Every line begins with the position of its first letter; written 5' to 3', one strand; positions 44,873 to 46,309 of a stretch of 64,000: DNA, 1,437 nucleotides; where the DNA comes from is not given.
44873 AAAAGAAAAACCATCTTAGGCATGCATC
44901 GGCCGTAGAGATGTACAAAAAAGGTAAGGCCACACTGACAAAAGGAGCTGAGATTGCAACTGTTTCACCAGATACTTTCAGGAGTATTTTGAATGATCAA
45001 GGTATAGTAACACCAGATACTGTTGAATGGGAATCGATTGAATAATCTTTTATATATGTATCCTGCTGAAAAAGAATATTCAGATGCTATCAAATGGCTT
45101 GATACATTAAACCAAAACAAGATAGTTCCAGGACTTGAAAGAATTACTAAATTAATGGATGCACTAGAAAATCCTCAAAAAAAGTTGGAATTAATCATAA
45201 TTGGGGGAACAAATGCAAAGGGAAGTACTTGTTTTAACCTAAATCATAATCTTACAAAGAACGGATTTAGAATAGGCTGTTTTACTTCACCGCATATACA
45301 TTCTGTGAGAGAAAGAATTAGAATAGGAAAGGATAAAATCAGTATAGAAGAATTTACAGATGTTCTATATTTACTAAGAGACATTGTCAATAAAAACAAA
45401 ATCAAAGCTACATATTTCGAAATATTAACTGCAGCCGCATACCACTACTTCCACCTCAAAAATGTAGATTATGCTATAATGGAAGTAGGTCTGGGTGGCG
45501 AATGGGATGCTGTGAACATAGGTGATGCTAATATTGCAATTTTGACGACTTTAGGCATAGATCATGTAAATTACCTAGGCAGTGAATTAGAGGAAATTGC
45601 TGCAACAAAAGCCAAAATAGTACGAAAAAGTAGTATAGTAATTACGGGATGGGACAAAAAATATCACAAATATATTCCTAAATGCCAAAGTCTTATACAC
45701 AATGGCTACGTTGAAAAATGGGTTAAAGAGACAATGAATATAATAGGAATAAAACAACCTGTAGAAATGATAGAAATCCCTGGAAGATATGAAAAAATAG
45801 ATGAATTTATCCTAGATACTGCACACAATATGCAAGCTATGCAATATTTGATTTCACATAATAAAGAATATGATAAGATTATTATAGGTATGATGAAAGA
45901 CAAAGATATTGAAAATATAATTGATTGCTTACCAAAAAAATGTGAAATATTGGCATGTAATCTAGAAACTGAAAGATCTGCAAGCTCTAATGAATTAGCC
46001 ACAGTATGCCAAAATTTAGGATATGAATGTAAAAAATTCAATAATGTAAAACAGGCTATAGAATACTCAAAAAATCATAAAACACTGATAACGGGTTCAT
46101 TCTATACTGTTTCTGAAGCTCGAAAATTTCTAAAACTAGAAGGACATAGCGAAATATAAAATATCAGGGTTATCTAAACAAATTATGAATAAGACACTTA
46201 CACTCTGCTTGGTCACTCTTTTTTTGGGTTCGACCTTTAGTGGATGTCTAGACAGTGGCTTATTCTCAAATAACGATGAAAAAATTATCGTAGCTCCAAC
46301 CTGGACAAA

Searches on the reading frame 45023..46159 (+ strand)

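Call 26: search_protein_families(library=pfam, proteins=[window:45023-46159:+], max_evalue=0.001)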
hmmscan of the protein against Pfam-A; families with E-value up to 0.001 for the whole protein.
window:45023-46159:+ (378 aa): 2 families
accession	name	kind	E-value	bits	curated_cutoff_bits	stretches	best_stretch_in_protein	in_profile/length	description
PF02875.26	Mur_ligase_C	-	1.3e-08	36.2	28.4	1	261-349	13-111/127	Mur ligase, glutamate ligase domain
PF08245.18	Mur_ligase_M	-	1.7e-08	35.1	24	1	126-218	34-131/200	Mur ligase middle domain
